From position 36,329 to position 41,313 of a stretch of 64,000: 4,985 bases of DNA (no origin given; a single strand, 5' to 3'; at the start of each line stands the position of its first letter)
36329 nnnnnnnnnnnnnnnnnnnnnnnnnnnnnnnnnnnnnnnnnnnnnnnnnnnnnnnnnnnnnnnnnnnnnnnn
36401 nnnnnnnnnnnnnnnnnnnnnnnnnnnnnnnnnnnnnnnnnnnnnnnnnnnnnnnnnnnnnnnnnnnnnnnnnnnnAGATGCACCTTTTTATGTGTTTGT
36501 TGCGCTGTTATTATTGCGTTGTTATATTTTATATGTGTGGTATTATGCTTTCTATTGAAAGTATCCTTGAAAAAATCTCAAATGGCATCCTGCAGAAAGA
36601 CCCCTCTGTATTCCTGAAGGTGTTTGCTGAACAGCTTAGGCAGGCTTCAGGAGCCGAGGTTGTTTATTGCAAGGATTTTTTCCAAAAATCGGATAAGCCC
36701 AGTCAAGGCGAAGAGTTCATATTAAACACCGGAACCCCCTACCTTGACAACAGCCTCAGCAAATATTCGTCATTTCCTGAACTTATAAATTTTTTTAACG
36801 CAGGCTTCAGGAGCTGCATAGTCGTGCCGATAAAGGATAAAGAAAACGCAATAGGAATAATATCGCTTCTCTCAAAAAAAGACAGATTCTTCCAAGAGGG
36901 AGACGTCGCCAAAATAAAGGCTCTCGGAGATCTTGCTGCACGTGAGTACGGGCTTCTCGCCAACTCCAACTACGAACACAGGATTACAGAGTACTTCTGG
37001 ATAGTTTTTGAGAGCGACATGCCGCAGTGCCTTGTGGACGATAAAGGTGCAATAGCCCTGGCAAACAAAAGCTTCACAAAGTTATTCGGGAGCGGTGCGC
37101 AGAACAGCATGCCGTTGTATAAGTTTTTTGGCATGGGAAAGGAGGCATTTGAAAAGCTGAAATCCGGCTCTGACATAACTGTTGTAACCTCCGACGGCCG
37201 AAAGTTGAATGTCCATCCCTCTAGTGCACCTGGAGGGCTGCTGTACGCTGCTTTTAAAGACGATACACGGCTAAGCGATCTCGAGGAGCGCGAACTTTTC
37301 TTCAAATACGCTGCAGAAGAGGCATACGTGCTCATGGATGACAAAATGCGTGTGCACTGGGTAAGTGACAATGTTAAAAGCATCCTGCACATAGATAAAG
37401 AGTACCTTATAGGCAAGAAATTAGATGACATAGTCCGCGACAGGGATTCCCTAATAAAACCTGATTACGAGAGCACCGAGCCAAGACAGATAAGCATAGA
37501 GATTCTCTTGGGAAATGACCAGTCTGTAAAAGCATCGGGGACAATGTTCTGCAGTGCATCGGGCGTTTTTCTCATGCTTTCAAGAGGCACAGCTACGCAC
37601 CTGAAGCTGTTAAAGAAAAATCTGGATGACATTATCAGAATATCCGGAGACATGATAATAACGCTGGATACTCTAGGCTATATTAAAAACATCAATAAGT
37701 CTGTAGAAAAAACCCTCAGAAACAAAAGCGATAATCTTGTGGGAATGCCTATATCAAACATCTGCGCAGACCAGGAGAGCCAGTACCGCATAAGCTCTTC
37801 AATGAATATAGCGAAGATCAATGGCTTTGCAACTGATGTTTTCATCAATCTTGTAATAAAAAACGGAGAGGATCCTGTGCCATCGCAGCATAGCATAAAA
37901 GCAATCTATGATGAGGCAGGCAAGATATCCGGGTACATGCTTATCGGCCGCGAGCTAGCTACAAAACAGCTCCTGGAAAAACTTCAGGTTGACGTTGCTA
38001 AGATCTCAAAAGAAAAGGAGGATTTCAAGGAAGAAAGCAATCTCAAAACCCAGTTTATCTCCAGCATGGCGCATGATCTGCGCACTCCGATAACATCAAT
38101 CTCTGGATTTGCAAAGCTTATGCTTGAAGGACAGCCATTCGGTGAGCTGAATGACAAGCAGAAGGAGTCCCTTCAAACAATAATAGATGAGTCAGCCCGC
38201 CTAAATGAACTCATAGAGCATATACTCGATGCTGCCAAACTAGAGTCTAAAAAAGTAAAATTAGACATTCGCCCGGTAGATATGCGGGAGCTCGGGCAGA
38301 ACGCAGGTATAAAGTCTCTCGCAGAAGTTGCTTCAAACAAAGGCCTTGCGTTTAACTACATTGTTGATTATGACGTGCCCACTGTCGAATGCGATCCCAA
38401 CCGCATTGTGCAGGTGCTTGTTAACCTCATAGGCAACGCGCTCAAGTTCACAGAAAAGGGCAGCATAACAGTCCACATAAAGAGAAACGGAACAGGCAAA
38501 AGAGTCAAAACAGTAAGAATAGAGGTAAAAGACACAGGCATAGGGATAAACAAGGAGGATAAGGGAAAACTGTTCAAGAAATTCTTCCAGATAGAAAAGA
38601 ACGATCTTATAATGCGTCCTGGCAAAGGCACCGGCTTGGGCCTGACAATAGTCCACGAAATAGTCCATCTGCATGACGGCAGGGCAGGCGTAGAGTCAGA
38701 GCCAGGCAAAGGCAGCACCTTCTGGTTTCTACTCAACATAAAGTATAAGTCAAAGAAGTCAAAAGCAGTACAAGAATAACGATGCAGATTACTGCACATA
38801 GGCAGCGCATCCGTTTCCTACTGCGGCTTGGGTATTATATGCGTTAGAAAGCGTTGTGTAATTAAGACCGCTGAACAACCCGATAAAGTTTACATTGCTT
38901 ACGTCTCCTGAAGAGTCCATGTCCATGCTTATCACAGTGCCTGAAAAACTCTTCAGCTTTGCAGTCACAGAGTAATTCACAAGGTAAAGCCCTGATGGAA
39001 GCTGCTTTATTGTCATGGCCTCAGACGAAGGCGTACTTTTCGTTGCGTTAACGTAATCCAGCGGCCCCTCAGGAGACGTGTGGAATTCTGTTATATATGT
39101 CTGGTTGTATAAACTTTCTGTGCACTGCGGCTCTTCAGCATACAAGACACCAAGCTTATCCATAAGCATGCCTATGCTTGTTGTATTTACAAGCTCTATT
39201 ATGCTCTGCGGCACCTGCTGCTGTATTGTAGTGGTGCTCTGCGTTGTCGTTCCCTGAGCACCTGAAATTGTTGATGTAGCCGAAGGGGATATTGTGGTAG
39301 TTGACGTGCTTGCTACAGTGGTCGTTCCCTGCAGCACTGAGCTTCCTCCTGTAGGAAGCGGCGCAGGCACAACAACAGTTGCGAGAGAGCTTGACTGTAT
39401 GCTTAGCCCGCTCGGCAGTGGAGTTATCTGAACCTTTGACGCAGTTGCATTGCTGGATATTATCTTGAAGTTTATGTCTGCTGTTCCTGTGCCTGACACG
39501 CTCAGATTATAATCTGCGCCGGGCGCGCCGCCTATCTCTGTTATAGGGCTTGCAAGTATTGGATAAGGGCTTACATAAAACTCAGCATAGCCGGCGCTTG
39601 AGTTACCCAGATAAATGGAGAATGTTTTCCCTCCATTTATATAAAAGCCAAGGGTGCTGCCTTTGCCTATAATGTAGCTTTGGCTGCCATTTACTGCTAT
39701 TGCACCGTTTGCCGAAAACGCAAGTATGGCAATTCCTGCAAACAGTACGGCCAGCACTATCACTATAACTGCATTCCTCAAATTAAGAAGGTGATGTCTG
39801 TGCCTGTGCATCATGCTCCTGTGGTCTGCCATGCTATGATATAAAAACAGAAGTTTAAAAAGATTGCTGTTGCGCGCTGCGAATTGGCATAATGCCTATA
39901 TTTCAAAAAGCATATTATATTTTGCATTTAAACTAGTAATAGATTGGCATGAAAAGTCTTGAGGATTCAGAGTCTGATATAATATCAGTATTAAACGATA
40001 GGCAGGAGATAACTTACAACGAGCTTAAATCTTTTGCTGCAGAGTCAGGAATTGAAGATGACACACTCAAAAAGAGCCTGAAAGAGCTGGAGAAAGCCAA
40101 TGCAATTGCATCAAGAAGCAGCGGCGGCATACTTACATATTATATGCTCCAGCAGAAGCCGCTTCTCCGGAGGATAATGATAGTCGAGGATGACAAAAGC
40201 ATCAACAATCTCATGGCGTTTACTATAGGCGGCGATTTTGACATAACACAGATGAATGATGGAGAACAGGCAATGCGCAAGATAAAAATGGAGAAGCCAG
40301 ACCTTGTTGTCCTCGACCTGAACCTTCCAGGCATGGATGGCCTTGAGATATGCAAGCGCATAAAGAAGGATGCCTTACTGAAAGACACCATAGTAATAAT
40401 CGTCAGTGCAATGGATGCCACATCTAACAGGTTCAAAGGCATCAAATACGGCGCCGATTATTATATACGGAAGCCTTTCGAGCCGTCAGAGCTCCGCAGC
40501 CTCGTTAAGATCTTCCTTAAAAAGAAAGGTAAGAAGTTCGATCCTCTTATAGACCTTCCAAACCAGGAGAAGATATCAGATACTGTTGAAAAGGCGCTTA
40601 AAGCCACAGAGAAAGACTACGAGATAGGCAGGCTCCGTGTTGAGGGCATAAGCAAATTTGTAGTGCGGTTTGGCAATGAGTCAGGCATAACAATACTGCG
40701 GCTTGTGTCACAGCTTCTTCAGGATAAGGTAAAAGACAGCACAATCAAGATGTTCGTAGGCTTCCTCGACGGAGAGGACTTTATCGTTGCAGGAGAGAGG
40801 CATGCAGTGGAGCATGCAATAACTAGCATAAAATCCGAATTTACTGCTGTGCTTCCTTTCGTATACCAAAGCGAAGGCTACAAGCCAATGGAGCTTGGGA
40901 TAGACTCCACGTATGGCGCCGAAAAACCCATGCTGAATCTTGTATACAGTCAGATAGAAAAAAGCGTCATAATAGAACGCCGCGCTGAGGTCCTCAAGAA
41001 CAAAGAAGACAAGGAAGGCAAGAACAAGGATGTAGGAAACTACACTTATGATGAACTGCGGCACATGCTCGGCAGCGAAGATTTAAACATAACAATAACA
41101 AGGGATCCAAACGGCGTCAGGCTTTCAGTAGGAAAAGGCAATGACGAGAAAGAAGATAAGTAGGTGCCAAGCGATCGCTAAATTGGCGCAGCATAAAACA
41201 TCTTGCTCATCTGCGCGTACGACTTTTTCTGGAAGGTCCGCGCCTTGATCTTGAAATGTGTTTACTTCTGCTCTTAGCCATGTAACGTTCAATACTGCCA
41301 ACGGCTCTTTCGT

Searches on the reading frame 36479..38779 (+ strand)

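Call 76: search_protein_families(library=pfam, proteins=[window:36479-38779:+], max_evalue=0.0001)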
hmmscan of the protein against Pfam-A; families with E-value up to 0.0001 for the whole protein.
window:36479-38779:+ (766 aa): 7 families
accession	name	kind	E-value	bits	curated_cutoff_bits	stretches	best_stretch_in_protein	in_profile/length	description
PF02518.31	HATPase_c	-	2e-28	99.5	26.4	1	639-753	2-108/111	Histidine kinase-, DNA gyrase B-, and HSP90-like ATPase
PF00512.31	HisKA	-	6.5e-20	71.4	26.9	1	523-590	2-65/66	His Kinase A (phospho-acceptor) domain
PF13426.13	PAS_9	-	4.8e-11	43.3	27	0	391-491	2-99/103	PAS domain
PF08448.16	PAS_4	-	4.8e-06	27.2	23.1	0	389-493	4-105/110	PAS fold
PF01590.32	GAF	-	5.2e-06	27.5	22.4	1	80-155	57-131/133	GAF domain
PF13185.12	GAF_2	-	4.4e-05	24.1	28.6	0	82-154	61-132/136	GAF domain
PF00989.32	PAS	-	7.5e-05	23.2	22.6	0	182-208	13-39/113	PAS fold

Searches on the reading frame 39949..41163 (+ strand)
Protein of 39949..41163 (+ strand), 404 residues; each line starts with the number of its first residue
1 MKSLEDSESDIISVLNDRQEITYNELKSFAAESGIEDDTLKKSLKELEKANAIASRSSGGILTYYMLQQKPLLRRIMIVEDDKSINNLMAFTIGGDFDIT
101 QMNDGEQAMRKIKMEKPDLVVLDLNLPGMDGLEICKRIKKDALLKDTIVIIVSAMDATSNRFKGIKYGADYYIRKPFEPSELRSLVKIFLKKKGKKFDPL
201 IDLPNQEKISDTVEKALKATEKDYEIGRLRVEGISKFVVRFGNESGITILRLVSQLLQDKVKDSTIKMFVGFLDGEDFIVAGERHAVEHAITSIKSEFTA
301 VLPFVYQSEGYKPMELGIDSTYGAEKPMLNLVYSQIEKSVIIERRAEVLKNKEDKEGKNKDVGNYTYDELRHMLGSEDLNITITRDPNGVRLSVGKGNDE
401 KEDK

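Call 77: search_protein_families(library=pfam, proteins=[window:39949-41163:+], max_evalue=0.0001)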
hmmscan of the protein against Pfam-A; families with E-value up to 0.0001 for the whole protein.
window:39949-41163:+ (404 aa): 1 family
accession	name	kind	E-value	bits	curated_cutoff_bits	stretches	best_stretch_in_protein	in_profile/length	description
PF00072.30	Response_reg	-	4.3e-26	91.7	30.2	1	76-186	1-110/111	Response regulator receiver domain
